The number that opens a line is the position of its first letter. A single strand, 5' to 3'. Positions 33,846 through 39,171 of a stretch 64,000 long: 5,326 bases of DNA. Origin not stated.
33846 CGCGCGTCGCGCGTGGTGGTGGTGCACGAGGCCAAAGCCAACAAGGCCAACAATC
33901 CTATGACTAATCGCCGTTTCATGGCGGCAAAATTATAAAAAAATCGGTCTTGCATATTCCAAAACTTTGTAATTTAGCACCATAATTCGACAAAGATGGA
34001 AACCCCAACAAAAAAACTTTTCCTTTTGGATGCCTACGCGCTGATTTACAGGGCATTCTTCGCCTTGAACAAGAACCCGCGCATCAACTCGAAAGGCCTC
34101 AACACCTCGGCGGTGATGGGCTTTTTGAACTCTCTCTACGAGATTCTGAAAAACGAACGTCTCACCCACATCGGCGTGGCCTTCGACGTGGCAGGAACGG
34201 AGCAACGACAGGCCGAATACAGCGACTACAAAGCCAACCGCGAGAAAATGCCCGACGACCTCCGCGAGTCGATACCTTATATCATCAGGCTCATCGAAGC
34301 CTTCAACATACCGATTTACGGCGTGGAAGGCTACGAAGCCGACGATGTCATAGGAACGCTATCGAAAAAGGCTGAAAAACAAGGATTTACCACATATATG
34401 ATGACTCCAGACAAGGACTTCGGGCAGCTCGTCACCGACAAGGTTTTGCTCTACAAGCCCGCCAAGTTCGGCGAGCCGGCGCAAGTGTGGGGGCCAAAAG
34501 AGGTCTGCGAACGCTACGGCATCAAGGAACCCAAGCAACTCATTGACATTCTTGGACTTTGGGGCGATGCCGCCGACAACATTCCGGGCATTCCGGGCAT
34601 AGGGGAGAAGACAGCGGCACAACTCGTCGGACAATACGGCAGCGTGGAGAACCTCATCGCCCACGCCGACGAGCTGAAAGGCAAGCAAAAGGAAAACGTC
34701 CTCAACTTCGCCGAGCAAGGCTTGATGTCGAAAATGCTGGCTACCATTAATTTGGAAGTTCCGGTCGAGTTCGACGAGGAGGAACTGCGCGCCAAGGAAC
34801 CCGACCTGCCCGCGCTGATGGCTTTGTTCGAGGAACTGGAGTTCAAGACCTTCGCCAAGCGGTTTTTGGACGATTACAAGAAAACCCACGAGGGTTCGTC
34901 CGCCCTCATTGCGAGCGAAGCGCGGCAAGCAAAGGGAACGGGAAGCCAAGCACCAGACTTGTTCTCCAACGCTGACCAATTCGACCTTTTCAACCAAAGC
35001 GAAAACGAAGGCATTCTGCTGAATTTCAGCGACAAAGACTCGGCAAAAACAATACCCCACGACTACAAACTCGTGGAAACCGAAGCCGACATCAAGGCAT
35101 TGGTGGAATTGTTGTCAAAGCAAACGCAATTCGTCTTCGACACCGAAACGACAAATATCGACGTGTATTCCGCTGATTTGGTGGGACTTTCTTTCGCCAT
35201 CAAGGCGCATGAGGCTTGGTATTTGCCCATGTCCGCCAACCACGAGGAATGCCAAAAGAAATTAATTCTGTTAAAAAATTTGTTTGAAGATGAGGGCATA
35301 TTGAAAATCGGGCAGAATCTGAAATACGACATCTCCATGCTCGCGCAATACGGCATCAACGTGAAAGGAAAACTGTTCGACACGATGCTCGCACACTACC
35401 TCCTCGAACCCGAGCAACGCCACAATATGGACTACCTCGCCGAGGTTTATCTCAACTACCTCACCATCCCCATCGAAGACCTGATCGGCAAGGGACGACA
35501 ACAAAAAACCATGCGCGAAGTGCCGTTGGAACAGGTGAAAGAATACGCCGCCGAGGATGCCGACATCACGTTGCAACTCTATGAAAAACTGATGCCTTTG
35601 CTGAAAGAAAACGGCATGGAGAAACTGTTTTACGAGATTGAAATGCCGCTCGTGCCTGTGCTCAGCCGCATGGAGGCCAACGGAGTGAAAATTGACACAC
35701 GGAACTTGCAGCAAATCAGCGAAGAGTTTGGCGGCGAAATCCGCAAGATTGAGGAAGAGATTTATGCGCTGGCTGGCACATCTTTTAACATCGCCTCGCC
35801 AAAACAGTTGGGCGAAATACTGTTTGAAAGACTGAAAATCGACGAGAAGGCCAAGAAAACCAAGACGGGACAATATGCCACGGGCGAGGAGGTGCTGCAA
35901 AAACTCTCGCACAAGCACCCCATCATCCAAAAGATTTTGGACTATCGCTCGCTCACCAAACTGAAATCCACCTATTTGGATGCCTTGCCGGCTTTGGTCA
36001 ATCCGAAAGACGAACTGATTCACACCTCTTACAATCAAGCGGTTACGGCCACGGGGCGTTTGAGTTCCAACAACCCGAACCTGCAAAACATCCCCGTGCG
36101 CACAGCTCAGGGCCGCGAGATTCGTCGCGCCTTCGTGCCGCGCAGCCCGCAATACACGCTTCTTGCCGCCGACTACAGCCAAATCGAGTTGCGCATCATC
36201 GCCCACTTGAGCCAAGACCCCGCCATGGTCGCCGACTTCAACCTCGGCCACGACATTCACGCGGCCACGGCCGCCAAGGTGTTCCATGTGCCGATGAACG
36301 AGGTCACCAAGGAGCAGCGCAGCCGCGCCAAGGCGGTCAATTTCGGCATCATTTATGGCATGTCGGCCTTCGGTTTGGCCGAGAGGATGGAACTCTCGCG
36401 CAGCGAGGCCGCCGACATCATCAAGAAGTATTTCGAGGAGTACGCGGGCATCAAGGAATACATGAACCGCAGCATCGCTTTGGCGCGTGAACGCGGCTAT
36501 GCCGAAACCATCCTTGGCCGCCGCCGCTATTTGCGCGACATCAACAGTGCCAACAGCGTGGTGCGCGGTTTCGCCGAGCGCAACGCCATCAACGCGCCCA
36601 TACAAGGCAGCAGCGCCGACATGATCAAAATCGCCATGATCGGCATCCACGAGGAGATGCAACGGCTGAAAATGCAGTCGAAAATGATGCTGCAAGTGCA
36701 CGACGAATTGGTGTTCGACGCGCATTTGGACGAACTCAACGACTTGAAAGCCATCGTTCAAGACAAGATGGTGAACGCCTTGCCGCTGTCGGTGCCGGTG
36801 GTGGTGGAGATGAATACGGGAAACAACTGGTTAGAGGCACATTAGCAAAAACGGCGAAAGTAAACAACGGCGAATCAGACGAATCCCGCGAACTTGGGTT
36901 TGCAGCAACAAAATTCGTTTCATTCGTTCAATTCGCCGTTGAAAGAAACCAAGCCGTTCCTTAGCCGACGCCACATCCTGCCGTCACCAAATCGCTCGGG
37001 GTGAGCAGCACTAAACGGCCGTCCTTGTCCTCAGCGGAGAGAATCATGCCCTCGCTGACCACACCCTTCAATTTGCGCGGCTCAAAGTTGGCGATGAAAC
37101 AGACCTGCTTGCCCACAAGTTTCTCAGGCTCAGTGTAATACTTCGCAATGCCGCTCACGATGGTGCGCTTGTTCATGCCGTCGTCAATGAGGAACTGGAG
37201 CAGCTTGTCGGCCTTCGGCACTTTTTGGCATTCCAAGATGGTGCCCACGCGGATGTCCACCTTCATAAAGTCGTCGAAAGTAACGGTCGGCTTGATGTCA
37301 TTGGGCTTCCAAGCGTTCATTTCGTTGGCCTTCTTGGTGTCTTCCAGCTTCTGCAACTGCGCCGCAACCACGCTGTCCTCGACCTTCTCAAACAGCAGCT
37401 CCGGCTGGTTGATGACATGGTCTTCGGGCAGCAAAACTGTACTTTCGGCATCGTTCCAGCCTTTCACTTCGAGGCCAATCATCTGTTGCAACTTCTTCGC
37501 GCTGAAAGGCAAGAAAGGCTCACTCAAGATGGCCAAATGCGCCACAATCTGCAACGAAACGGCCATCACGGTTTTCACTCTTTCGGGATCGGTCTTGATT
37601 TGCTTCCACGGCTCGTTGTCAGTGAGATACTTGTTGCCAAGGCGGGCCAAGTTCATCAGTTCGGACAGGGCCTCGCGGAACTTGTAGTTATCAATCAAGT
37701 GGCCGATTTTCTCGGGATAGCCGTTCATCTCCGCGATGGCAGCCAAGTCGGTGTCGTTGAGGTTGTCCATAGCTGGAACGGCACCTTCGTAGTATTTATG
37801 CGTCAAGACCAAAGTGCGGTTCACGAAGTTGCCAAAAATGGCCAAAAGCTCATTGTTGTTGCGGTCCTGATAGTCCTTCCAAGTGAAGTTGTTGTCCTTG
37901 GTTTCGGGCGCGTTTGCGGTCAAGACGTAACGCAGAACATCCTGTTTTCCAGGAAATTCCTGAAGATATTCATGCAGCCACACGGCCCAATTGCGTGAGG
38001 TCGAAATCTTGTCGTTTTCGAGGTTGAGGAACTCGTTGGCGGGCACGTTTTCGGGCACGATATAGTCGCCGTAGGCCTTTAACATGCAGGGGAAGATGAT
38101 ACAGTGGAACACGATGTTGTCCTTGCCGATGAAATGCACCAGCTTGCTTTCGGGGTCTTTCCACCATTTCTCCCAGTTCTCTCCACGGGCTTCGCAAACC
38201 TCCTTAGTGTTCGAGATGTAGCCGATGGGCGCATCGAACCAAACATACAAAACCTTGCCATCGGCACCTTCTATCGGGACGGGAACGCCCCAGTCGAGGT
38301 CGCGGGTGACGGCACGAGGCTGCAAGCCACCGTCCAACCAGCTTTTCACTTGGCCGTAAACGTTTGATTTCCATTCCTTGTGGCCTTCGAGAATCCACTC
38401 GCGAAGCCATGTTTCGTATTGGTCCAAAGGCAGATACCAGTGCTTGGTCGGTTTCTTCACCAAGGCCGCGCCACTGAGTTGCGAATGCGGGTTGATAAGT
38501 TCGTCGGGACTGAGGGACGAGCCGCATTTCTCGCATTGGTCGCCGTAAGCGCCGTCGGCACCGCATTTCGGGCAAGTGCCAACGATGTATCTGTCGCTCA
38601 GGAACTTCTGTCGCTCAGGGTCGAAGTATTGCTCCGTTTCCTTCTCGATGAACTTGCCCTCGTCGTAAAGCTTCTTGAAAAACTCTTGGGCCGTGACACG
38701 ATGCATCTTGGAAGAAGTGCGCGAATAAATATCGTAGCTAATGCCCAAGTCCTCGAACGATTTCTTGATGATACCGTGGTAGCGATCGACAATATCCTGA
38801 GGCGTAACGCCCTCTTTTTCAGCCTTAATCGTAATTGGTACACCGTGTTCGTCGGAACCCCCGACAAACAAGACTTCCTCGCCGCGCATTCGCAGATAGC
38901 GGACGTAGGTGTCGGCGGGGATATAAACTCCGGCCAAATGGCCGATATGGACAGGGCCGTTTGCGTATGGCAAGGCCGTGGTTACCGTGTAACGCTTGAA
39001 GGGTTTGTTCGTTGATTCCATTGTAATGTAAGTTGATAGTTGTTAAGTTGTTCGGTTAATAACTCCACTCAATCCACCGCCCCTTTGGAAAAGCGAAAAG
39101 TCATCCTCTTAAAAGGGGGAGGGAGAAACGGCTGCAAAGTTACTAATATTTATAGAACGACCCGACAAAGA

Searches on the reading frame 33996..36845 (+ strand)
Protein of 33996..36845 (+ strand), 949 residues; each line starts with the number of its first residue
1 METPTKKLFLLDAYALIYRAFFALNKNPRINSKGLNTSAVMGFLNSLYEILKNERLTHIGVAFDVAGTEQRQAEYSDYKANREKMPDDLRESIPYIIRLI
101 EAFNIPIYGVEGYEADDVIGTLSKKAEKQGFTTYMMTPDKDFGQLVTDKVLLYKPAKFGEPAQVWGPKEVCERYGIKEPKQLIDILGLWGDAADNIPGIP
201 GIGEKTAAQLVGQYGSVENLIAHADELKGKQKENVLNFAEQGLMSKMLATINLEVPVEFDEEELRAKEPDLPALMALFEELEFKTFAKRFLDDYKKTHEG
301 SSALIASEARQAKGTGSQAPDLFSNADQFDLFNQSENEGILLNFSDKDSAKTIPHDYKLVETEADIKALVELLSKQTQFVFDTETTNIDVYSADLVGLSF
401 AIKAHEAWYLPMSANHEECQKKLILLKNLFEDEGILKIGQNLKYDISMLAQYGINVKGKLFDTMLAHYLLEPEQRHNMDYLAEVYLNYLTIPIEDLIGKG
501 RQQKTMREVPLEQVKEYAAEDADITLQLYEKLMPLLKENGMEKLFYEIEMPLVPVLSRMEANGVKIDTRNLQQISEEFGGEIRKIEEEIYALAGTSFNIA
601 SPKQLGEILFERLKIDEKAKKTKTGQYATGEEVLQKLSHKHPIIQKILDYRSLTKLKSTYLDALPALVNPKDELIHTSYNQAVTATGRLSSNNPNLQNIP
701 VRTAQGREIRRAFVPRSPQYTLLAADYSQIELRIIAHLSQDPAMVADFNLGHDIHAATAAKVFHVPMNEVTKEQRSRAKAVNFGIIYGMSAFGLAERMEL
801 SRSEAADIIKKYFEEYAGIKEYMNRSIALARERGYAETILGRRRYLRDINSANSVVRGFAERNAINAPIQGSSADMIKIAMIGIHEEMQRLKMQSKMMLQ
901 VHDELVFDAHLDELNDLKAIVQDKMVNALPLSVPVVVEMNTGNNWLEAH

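Call 42: search_protein_families(library=pfam, proteins=[window:33996-36845:+], max_evalue=0.001)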
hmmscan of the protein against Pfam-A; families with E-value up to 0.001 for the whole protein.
window:33996-36845:+ (949 aa): 5 families
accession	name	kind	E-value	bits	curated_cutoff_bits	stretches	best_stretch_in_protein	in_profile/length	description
PF00476.26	DNA_pol_A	-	4.1e-165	549.8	34.3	1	570-947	3-381/381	DNA polymerase family A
PF02739.22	5_3_exonuc_N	-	2.6e-54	183.8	34.3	1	7-175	1-164/164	5'-3' exonuclease, N-terminal resolvase-like domain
PF01612.26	DNA_pol_A_exo1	-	7.1e-38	130.6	23.6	1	357-536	1-172/173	3'-5' exonuclease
PF01367.25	5_3_exonuc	-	1.4e-31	109.2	40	1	178-270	2-95/97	5'-3' exonuclease, C-terminal SAM fold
PF22619.2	DNA_polI_exo1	-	5.4e-10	39.7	27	1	385-508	5-123/140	DNA polymerase I, ribonuclease H-like domain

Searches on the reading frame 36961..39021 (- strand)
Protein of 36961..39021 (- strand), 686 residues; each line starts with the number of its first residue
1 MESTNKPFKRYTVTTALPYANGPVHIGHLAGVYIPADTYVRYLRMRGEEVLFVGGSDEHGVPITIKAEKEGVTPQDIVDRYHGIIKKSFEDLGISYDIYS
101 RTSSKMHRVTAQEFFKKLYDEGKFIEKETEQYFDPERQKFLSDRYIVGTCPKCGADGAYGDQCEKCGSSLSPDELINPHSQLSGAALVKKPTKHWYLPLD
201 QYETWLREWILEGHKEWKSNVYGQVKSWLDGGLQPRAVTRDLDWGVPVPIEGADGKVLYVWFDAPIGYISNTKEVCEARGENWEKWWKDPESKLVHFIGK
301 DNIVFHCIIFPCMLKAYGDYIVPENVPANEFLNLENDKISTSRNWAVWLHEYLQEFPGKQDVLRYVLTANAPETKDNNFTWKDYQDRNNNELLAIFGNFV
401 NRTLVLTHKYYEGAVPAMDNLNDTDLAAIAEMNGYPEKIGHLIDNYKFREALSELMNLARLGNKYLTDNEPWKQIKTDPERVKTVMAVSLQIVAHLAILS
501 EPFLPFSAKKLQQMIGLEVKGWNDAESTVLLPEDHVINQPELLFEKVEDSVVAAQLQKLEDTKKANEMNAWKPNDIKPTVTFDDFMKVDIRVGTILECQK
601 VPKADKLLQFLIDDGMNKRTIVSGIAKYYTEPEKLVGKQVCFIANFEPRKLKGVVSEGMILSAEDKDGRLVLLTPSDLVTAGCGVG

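Call 42: search_protein_families(library=pfam, proteins=[window:36961-39021:-], max_evalue=0.001)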
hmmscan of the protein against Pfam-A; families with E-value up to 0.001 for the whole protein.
window:36961-39021:- (686 aa): 6 families
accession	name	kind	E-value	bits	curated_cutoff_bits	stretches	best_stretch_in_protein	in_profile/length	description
PF09334.17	tRNA-synt_1g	-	1.5e-159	531.4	20.1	1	12-404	2-391/391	tRNA synthetases class I (M)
PF01588.26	tRNA_bind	-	2.7e-28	98.3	27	1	590-682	1-94/96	Putative tRNA binding domain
PF19303.5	Anticodon_3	-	1.3e-23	84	23.5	1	415-558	1-146/152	Anticodon binding domain of methionyl tRNA ligase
PF00133.28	tRNA-synt_1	-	2.5e-18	66.5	22.7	1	4-250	18-245/414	tRNA synthetases class I (I, L, M and V)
PF08264.19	Anticodon_1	-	8.7e-08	32.6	25.1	1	428-545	4-116/148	Anticodon-binding domain of tRNA ligase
PF01406.26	tRNA-synt_1e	-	1e-05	25.5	27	0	23-138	22-136/301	tRNA synthetases class I (C) catalytic domain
